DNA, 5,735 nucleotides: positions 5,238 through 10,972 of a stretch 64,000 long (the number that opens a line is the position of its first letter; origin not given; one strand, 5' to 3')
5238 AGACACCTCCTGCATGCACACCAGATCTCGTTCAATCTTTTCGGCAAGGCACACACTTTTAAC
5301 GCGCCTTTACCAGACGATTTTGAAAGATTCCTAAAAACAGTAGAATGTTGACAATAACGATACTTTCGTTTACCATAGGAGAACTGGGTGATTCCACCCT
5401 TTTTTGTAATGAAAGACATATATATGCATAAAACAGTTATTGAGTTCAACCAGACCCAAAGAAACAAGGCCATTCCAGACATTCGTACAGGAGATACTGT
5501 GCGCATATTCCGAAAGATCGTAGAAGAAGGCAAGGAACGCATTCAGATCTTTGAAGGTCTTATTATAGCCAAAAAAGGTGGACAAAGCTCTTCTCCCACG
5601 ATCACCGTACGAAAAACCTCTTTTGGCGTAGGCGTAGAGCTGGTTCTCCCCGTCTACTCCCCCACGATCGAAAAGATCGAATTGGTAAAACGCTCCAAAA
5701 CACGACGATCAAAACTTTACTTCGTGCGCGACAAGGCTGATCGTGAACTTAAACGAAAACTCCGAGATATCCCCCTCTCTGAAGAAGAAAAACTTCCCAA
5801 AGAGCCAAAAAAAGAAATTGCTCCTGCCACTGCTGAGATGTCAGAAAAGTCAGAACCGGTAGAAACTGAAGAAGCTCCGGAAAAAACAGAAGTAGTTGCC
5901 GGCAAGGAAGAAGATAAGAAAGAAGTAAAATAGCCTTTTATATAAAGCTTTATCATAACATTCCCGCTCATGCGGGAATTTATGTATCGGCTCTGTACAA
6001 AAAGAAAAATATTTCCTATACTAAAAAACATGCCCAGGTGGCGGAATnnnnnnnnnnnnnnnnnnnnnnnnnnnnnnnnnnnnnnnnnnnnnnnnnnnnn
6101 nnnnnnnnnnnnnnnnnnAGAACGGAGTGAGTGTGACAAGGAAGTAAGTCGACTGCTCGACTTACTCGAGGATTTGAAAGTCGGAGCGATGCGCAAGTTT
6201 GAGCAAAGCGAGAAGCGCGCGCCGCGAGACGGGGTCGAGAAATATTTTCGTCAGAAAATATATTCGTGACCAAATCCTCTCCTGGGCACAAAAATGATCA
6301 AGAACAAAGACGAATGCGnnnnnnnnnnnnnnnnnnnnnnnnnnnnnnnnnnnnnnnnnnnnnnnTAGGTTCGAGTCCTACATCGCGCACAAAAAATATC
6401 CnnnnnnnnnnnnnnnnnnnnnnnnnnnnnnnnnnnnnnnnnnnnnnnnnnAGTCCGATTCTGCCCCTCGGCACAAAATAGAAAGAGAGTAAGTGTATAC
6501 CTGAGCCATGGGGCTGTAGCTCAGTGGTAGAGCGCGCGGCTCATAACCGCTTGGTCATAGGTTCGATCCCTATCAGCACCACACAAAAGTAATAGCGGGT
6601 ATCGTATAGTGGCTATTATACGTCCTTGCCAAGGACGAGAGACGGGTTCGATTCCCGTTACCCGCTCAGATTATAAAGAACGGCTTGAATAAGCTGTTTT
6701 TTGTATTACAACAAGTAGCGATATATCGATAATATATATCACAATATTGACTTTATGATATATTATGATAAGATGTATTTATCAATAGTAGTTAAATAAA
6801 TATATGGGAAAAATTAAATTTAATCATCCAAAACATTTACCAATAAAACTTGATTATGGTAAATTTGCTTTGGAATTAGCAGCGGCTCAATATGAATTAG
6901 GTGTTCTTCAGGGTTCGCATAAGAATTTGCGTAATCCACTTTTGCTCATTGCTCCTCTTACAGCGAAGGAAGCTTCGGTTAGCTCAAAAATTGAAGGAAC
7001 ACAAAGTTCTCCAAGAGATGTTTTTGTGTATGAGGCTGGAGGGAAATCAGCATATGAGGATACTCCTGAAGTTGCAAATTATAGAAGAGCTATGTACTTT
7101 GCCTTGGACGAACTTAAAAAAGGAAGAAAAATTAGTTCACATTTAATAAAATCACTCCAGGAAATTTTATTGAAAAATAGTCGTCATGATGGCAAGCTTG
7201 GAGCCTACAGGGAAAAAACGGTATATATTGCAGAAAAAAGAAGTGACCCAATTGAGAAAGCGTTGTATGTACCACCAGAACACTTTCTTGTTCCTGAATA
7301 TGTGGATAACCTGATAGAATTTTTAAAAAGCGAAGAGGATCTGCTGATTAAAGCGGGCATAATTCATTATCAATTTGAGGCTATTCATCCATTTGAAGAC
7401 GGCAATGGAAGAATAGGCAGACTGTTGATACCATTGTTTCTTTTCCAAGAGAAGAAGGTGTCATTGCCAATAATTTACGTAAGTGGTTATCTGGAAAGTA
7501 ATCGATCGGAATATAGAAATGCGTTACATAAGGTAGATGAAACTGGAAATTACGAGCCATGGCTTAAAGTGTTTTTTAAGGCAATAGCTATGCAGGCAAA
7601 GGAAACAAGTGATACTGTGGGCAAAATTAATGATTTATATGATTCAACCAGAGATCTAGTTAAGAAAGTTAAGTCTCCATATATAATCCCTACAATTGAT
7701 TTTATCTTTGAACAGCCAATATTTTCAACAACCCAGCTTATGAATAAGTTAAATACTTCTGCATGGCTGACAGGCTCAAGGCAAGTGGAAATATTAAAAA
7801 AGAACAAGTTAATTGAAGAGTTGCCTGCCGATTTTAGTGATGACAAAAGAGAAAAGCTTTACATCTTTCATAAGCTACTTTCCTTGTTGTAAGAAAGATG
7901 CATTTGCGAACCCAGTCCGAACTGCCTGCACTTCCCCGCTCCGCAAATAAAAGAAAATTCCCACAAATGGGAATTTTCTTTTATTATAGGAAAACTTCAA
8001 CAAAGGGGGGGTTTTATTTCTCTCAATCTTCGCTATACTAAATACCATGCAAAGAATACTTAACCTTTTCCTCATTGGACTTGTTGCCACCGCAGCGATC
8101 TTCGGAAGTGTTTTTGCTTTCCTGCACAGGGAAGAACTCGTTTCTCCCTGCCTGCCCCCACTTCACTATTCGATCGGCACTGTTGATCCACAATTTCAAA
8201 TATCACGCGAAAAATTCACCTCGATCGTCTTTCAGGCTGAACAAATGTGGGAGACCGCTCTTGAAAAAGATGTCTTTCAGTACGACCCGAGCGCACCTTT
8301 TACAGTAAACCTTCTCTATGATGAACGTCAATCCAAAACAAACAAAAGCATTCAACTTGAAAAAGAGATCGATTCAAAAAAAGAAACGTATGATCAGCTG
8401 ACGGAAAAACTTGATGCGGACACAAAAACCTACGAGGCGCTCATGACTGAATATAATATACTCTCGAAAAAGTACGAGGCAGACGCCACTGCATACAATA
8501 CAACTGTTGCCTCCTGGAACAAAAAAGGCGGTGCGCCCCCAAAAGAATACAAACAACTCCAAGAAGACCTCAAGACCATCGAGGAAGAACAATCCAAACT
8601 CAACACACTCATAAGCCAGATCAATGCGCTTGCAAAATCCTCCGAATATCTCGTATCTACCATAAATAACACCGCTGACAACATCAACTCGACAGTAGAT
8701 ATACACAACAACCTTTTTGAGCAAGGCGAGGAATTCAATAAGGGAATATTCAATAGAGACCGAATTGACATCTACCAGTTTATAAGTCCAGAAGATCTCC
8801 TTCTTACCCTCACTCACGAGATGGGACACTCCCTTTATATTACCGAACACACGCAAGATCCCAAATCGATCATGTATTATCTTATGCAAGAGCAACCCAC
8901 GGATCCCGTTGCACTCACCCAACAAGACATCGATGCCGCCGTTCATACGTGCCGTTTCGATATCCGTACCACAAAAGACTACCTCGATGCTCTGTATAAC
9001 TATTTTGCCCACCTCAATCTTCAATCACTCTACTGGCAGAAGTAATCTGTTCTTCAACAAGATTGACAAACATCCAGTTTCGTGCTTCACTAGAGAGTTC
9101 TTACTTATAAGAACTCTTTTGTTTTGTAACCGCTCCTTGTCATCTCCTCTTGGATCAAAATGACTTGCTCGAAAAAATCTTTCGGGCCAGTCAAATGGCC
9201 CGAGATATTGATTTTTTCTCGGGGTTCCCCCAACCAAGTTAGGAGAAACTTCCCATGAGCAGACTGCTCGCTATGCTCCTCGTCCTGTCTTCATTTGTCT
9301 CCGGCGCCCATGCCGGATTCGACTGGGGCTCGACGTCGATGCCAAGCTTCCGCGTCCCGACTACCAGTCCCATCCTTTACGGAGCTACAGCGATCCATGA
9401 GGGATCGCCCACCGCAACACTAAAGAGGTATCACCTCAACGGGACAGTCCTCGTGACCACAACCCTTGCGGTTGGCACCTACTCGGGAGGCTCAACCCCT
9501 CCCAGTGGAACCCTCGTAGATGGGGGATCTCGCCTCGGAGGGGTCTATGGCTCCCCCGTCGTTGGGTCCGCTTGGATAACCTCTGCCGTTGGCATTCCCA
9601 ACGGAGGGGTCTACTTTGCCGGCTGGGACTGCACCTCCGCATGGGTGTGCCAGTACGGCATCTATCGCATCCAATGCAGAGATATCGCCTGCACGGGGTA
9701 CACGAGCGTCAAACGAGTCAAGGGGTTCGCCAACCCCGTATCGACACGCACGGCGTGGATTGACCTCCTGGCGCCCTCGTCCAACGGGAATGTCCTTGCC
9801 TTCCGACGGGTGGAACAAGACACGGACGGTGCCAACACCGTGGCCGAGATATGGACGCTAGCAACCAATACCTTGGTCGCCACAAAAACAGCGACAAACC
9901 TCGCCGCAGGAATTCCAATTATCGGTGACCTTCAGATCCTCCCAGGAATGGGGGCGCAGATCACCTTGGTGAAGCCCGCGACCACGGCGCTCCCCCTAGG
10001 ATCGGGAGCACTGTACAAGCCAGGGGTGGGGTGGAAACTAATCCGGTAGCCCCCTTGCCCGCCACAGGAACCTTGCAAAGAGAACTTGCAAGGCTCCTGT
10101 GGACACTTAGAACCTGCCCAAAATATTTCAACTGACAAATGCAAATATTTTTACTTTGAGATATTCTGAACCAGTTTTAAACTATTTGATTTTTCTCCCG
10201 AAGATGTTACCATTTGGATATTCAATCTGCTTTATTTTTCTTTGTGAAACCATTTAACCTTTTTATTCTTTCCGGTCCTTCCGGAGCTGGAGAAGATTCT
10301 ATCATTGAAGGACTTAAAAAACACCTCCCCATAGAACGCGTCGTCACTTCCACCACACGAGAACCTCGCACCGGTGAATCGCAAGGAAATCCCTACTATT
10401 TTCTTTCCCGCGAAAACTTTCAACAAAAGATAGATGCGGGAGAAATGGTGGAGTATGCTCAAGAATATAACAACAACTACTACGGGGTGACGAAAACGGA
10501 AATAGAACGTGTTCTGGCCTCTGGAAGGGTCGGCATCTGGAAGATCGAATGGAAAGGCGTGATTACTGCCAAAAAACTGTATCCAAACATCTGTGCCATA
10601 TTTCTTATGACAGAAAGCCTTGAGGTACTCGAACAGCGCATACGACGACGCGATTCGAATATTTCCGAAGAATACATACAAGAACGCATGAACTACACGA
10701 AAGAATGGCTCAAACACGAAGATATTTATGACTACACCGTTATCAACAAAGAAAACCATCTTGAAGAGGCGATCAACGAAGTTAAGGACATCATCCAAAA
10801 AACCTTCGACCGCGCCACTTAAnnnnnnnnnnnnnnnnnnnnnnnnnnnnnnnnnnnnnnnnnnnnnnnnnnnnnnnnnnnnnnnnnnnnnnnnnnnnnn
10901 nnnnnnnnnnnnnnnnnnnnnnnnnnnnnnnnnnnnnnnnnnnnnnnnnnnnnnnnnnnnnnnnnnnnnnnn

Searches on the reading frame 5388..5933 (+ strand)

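Call 46: search_protein_families(library=pfam, proteins=[window:5388-5933:+])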
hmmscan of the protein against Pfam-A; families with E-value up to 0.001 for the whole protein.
window:5388-5933:+ (181 aa): 1 family
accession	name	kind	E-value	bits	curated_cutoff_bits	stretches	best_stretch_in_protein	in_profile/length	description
PF01245.26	Ribosomal_L19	-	2.7e-33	114.7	22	1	18-122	4-107/111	Ribosomal protein L19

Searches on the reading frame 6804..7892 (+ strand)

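Call 46: search_protein_families(library=pfam, proteins=[window:6804-7892:+])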
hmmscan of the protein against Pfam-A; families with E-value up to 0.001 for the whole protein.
window:6804-7892:+ (362 aa): 2 families
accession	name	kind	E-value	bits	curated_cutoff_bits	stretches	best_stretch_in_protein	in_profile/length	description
PF02661.23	Fic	-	4.4e-20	72.8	24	1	110-213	2-93/93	Fic/DOC family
PF13784.11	Fic_N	-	8.2e-20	71.1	26.7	1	24-101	3-81/82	Fic/DOC family N-terminal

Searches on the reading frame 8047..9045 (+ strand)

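Call 46: search_protein_families(library=pfam, proteins=[window:8047-9045:+])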
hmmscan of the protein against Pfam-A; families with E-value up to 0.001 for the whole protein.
window:8047-9045:+ (332 aa): 1 family
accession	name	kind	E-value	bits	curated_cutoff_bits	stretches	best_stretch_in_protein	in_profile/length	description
PF00413.30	Peptidase_M10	-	1.8e-06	28.4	24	1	249-297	106-153/159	Matrixin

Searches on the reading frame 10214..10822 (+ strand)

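Call 46: search_protein_families(library=pfam, proteins=[window:10214-10822:+])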
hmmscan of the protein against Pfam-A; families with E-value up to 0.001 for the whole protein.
window:10214-10822:+ (202 aa): 1 family
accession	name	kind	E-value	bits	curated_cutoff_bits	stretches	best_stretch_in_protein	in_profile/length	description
PF00625.27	Guanylate_kin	-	4.7e-38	131.1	25.2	1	16-196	4-181/182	Guanylate kinase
